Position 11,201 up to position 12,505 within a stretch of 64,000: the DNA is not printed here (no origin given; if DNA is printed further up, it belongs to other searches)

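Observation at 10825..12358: ECF sigma factor translationally coupled to an anti-sigma-like segment fused to tandem VOC (PhnB/glyoxalase-fold) domains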

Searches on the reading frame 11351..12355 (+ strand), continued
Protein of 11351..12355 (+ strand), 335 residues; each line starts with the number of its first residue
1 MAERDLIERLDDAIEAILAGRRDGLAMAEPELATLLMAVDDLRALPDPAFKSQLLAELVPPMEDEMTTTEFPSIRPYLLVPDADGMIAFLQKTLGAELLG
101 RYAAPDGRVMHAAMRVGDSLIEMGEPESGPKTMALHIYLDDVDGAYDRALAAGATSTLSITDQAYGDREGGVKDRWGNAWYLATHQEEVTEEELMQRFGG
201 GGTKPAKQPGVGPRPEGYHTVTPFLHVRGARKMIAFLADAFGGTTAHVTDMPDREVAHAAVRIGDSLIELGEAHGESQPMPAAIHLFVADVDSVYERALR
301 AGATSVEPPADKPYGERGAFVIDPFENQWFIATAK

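Call 109: find_homologous_proteins(query=L050:4001-5002:+, max_evalue=1e-30)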
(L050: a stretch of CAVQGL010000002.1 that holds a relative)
Query L050:4001-5002:+ (334 aa): 1816 proteins with E <= 1e-30 among 6699 candidates; the best 120 are listed.
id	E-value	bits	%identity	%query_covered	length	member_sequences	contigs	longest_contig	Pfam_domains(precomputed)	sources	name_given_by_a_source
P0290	1.1e-222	756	100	100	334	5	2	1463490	PF00903.32,PF18029.8,PF22650.3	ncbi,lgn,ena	-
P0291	1.1e-196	671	88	100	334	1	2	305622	PF00903.32,PF18029.8,PF22650.3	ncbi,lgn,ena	-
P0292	2.1e-189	647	59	98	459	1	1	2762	PF14696.13,PF00903.32,PF18029.8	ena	-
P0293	6.5e-185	632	84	100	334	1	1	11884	PF00903.32,PF18029.8,PF22650.3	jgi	jgi:PhnB protein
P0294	4.7e-176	603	79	100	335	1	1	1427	PF00903.32,PF18029.8,PF22650.3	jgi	jgi:PhnB protein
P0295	3.6e-169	580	77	99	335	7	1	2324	PF00903.32,PF18029.8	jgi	-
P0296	4.5e-168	577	76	100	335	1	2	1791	PF00903.32,PF18029.8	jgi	jgi:PhnB protein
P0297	6.8e-166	570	76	99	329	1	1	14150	PF00903.32,PF18029.8,PF22650.3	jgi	jgi:PhnB protein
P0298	1.8e-159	549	72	99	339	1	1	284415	PF14696.13,PF00903.32,PF18029.8,PF22650.3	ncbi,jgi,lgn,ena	jgi:uncharacterized glyoxalase superfamily protein PhnB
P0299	9.8e-156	536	73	99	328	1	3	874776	PF00903.32,PF18029.8,PF22650.3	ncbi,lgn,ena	-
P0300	1.4e-154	532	71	100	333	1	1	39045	PF00903.32,PF18029.8,PF22650.3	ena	-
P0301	2.2e-153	528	71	99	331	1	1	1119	PF00903.32,PF18029.8,PF22650.3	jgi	jgi:PhnB protein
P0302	1.2e-150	519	73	99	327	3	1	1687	PF00903.32,PF18029.8,PF22650.3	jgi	jgi:PhnB protein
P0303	1.7e-148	512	70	99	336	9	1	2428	PF00903.32,PF18029.8,PF22650.3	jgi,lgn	-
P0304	6.1e-144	497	68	99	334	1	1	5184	PF00903.32,PF18029.8,PF22650.3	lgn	-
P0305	1.4e-142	493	67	99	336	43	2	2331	PF00903.32,PF18029.8,PF22650.3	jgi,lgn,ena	jgi:uncharacterized glyoxalase superfamily protein PhnB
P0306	2.2e-142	492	77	81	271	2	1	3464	PF00903.32,PF18029.8,PF22650.3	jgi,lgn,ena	-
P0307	8.7e-142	490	59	75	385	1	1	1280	PF24388.2,PF00903.32,PF18029.8,PF22650.3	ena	-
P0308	1.2e-139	483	64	99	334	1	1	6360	PF00903.32,PF18029.8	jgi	-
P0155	1.9e-139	483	66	99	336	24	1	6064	PF00903.32,PF18029.8,PF22650.3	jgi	jgi:PhnB protein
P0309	8.1e-139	481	65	99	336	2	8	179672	PF00903.32,PF18029.8,PF22650.3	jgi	jgi:PhnB protein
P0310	5.2e-138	478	65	99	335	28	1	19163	PF00903.32,PF18029.8,PF22650.3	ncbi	ncbi:MAG: VOC family protein [Candidatus Acidiferrum sp.]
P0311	6.5e-138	478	65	99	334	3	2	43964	PF00903.32,PF18029.8,PF22650.3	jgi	jgi:PhnB protein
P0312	6.4e-137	474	65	99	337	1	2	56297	PF00903.32,PF18029.8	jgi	jgi:PhnB protein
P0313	7.8e-137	474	64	99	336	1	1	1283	PF00903.32,PF18029.8,PF22650.3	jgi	-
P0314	3.2e-136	472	63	98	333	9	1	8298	PF00903.32,PF18029.8,PF22650.3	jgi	jgi:PhnB protein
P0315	7.2e-136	471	64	99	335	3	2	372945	PF00903.32,PF18029.8,PF22650.3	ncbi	ncbi:MAG: VOC family protein [Candidatus Acidiferrales bacterium]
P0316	1.4e-135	470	65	99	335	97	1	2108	PF00903.32,PF18029.8,PF22650.3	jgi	jgi:PhnB protein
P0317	4.1e-135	468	64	99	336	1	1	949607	PF00903.32,PF18029.8,PF22650.3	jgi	jgi:PhnB protein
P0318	6.6e-135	468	73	82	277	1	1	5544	PF00903.32,PF18029.8,PF22650.3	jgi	jgi:PhnB protein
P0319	4.4e-134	465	65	99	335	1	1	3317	PF00903.32,PF18029.8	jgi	jgi:PhnB protein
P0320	1.3e-133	463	65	99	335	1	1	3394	PF00903.32,PF18029.8,PF22650.3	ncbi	-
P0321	3.2e-133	462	64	99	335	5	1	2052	PF00903.32,PF18029.8,PF22650.3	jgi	jgi:PhnB protein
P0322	4.0e-133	462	66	99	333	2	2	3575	PF00903.32,PF18029.8,PF22650.3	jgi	jgi:uncharacterized glyoxalase superfamily protein PhnB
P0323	4.2e-133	462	63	99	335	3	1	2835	PF00903.32,PF18029.8,PF22650.3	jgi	jgi:PhnB protein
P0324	1.3e-132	460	64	99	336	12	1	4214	PF00903.32,PF18029.8,PF22650.3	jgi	-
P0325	1.3e-132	460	65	99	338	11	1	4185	PF00903.32,PF18029.8,PF22650.3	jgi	jgi:PhnB protein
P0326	5.1e-132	458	61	99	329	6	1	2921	PF00903.32,PF18029.8,PF22650.3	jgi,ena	-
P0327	6.0e-132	458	61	97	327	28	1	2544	PF00903.32,PF18029.8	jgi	jgi:uncharacterized glyoxalase superfamily protein PhnB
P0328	8.7e-132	457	62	99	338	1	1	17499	PF00903.32,PF18029.8,PF22650.3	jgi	jgi:PhnB protein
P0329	4.0e-131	455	62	99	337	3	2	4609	PF00903.32,PF18029.8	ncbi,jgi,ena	-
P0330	4.4e-131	455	62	98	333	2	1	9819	PF00903.32,PF18029.8,PF22650.3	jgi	-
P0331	5.6e-131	455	63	99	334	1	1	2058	PF00903.32,PF18029.8,PF22650.3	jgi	jgi:PhnB protein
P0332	6.3e-131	455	61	99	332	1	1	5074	PF00903.32,PF18029.8,PF22650.3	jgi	jgi:uncharacterized glyoxalase superfamily protein PhnB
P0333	2.8e-130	453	61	99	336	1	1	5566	PF00903.32,PF18029.8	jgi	jgi:PhnB protein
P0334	3.2e-130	452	64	99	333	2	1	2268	PF00903.32,PF18029.8,PF22650.3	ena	-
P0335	3.5e-130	452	60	99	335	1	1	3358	PF00903.32,PF18029.8,PF22650.3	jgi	jgi:PhnB protein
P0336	3.6e-130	452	60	99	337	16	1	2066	PF00903.32,PF18029.8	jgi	jgi:PhnB protein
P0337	9.7e-130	451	62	99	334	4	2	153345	PF00903.32,PF18029.8,PF22650.3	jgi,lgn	-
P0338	1.2e-129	450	63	99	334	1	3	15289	PF00903.32,PF18029.8,PF22650.3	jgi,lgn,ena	-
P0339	1.2e-129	450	61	99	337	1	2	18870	PF00903.32,PF18029.8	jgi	-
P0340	1.3e-129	450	60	99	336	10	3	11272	PF00903.32,PF18029.8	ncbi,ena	-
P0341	1.5e-129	450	64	95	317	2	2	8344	PF00903.32,PF18029.8,PF22650.3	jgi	jgi:PhnB protein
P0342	2.6e-129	449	61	99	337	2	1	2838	PF00903.32,PF18029.8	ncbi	-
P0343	3.3e-129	449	60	99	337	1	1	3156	PF00903.32,PF18029.8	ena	-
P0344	4.7e-129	448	59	99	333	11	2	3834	PF00903.32,PF18029.8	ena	-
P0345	5.5e-129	448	60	99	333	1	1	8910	PF00903.32,PF18029.8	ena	-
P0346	5.7e-129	448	63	99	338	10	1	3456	PF00903.32,PF18029.8,PF22650.3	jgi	jgi:PhnB protein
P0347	5.8e-129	448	63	99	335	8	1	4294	PF00903.32,PF18029.8,PF22650.3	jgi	jgi:PhnB protein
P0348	6.7e-129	448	61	99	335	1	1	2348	PF00903.32,PF18029.8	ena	-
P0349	7.3e-129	448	63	99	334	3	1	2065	PF00903.32,PF18029.8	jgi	jgi:PhnB protein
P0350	8.6e-129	448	66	87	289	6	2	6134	PF00903.32,PF18029.8,PF22650.3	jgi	jgi:uncharacterized glyoxalase superfamily protein PhnB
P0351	9.9e-129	447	61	99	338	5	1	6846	PF00903.32,PF18029.8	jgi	-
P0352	1.0e-128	447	75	76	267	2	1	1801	PF00903.32,PF18029.8,PF22650.3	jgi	jgi:PhnB protein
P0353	1.0e-128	447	60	99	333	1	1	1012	PF00903.32,PF18029.8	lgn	-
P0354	1.4e-128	447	62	99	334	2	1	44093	PF00903.32,PF18029.8,PF22650.3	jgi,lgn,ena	-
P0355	1.4e-128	447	60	99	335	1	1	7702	PF00903.32,PF18029.8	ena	-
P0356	1.7e-128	447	60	99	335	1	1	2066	PF00903.32,PF18029.8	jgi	-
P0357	1.7e-128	447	60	100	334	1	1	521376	PF00903.32,PF18029.8,PF22650.3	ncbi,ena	-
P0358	1.8e-128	447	60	99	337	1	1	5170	PF00903.32,PF18029.8,PF22650.3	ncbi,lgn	-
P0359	1.9e-128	447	60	99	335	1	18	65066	PF00903.32,PF18029.8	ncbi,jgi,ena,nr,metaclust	ncbi:MAG: hypothetical protein DMG44_16110 [Acidobacteria bacterium]|jgi:uncharacterized glyoxalase 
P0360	2.1e-128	446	60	99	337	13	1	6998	PF00903.32,PF18029.8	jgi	jgi:uncharacterized glyoxalase superfamily protein PhnB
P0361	2.3e-128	446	60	99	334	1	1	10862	PF00903.32,PF18029.8,PF22650.3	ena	-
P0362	2.3e-128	446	62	99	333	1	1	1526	PF00903.32,PF18029.8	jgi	jgi:PhnB protein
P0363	2.5e-128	446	62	99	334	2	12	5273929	PF00903.32,PF18029.8,PF22650.3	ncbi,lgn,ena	ncbi:MAG: VOC family protein [Candidatus Acidiferrum sp.]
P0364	4.0e-128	445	60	99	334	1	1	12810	PF00903.32,PF18029.8,PF22650.3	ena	-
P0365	8.5e-128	444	60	98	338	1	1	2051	PF00903.32,PF18029.8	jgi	jgi:PhnB protein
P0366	1.0e-127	444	71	81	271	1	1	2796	PF00903.32,PF18029.8,PF22650.3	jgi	jgi:PhnB protein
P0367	1.2e-127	444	60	99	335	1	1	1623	PF00903.32,PF18029.8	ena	-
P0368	1.2e-127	444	60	99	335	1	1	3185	PF00903.32,PF18029.8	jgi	jgi:uncharacterized glyoxalase superfamily protein PhnB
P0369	1.3e-127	444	60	99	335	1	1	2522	PF00903.32,PF18029.8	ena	-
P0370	1.4e-127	444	60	99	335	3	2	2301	PF00903.32,PF18029.8,PF22650.3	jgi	jgi:uncharacterized glyoxalase superfamily protein PhnB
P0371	1.6e-127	443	70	81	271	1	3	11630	PF00903.32,PF18029.8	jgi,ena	jgi:PhnB protein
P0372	1.7e-127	443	61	99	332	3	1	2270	PF00903.32,PF18029.8,PF22650.3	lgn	-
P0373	1.7e-127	443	60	99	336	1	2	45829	PF00903.32,PF18029.8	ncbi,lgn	ncbi:MAG: VOC family protein [Candidatus Acidiferrum sp.]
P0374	1.8e-127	443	62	99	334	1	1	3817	PF00903.32,PF18029.8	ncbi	ncbi:MAG: VOC family protein [Terriglobales bacterium]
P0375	2.3e-127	443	61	99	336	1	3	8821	PF00903.32,PF18029.8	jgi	jgi:uncharacterized glyoxalase superfamily protein PhnB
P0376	2.4e-127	443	60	99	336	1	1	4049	PF00903.32,PF18029.8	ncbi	-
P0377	3.1e-127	443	61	99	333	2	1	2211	PF00903.32,PF18029.8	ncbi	-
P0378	3.1e-127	442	62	99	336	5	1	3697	PF00903.32,PF18029.8,PF22650.3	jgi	-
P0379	3.9e-127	442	60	99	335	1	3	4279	PF00903.32,PF18029.8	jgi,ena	-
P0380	4.2e-127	442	60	99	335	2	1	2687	PF00903.32,PF18029.8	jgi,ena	-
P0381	4.7e-127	442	59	99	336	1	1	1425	PF00903.32,PF18029.8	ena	-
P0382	5.8e-127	442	60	99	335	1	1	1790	PF00903.32,PF18029.8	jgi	-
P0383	6.5e-127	441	59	99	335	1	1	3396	PF00903.32,PF18029.8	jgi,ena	-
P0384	7.0e-127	441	59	99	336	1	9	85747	PF00903.32,PF18029.8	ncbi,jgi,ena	-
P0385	7.2e-127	441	61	99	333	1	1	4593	PF00903.32,PF18029.8,PF22650.3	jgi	jgi:uncharacterized glyoxalase superfamily protein PhnB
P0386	7.7e-127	441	60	76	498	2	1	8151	PF14696.13,PF00903.32,PF18029.8,PF22650.3,PF22656.3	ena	-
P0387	7.7e-127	441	59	99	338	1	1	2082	PF00903.32,PF18029.8,PF22650.3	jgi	jgi:PhnB protein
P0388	7.8e-127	441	61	99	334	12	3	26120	PF00903.32,PF18029.8,PF22650.3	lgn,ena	-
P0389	9.0e-127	441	60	99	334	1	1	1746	PF00903.32,PF18029.8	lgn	-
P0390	1.3e-126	440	59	99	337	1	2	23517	PF00903.32,PF18029.8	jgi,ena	jgi:PhnB protein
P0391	1.4e-126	440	59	99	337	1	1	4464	PF00903.32,PF18029.8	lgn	-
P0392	1.6e-126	440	60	99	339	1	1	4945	PF00903.32,PF18029.8,PF22650.3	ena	-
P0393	1.6e-126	440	61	97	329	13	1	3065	PF00903.32,PF18029.8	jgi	jgi:uncharacterized glyoxalase superfamily protein PhnB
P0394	1.6e-126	440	59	98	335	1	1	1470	PF00903.32,PF18029.8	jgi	jgi:uncharacterized glyoxalase superfamily protein PhnB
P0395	1.8e-126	440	60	99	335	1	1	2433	PF00903.32,PF18029.8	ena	-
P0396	1.8e-126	440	60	99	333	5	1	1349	PF00903.32,PF18029.8,PF22650.3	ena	-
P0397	1.9e-126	440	58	99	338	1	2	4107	PF00903.32,PF18029.8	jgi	jgi:uncharacterized glyoxalase superfamily protein PhnB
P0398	2.0e-126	440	59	99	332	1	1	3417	PF00903.32,PF18029.8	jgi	jgi:PhnB protein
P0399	2.3e-126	440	59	99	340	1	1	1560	PF00903.32,PF18029.8,PF22650.3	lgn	-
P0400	2.4e-126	440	60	99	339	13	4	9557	PF00903.32,PF18029.8,PF22650.3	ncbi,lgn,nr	ncbi:MAG TPA: VOC family protein [Candidatus Acidoferrum sp.]|nr:VOC family protein [Candidatus Acid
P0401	2.4e-126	440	60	99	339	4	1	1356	PF00903.32,PF18029.8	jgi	-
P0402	2.5e-126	440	59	99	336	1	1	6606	PF00903.32,PF18029.8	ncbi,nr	ncbi:MAG TPA: VOC family protein [Candidatus Acidoferrum sp.]|nr:VOC family protein [Candidatus Acid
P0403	2.5e-126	440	60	99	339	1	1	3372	PF00903.32,PF18029.8,PF22650.3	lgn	-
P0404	2.6e-126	439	61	99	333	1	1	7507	PF00903.32,PF18029.8,PF22650.3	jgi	jgi:uncharacterized glyoxalase superfamily protein PhnB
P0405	2.9e-126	439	58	99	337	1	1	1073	PF00903.32,PF18029.8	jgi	jgi:PhnB protein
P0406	3.1e-126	439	60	99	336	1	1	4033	PF00903.32,PF18029.8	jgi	jgi:uncharacterized glyoxalase superfamily protein PhnB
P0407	3.2e-126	439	61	99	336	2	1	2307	PF00903.32,PF18029.8,PF22650.3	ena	-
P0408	3.5e-126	439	60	99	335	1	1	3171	PF00903.32,PF18029.8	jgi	-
